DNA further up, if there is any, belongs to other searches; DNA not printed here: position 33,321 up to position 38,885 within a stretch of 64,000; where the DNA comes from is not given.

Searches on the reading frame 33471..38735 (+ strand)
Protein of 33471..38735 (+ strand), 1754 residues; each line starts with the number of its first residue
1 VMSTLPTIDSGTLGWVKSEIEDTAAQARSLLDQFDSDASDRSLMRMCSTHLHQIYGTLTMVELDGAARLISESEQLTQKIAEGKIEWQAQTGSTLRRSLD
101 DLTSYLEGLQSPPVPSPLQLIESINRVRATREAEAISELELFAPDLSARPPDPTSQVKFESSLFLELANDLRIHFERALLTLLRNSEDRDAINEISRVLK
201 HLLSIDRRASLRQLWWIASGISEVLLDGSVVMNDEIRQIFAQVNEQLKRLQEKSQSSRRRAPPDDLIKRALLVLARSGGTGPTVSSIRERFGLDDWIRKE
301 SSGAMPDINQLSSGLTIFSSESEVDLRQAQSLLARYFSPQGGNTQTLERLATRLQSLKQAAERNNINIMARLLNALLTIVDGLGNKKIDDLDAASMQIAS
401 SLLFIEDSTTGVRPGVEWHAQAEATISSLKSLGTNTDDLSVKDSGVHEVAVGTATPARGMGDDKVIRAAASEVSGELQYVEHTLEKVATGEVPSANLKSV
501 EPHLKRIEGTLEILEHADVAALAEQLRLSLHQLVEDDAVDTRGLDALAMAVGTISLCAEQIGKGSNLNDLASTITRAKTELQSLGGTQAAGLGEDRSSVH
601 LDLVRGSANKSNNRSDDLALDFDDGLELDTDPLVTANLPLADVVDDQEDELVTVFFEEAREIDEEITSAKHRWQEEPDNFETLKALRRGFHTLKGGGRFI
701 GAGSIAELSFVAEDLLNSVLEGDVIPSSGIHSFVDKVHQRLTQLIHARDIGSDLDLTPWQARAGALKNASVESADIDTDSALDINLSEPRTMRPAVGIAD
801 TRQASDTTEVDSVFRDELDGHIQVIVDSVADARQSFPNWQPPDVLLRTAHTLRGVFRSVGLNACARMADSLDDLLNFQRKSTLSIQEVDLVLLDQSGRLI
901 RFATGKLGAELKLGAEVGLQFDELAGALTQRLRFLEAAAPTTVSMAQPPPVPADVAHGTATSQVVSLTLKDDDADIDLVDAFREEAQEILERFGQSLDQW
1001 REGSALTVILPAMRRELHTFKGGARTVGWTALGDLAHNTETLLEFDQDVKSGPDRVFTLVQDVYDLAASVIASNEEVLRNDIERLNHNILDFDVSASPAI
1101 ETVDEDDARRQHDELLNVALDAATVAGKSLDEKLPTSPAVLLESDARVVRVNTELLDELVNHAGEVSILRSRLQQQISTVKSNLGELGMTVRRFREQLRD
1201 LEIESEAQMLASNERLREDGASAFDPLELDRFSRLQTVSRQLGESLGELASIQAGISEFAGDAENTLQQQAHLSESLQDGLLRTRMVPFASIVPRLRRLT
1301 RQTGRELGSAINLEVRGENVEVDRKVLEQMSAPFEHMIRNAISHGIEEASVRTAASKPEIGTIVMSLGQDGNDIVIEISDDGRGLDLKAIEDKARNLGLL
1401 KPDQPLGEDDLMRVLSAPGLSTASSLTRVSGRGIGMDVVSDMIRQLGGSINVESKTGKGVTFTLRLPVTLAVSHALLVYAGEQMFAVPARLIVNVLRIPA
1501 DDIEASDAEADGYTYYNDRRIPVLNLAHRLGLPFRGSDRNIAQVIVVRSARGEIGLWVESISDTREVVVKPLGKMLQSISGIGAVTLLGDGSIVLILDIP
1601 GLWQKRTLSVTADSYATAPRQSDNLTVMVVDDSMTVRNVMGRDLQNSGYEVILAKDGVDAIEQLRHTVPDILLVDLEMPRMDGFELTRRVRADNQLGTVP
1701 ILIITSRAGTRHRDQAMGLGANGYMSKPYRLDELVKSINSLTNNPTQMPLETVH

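Call 88: search_protein_families(library=pfam, proteins=[window:33471-38735:+], max_evalue=0.0001)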
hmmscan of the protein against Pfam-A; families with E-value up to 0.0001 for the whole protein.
window:33471-38735:+ (1754 aa): 5 families
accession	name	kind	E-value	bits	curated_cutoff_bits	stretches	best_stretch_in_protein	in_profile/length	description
PF01627.28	Hpt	-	1.2e-33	115.6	24.6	3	977-1066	1-81/84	Hpt domain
PF00072.30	Response_reg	-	4e-26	91.8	30.2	1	1627-1738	1-110/111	Response regulator receiver domain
PF01584.24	CheW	-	2.4e-21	76.2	23.5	1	1475-1604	2-135/138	CheW-like domain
PF02518.31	HATPase_c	-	2.7e-15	57.2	26.4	1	1334-1469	6-110/111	Histidine kinase-, DNA gyrase B-, and HSP90-like ATPase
PF02895.20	H-kinase_dim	-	1.1e-05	26.2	23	1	1147-1201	2-61/68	Signal transducing histidine kinase, homodimeric domain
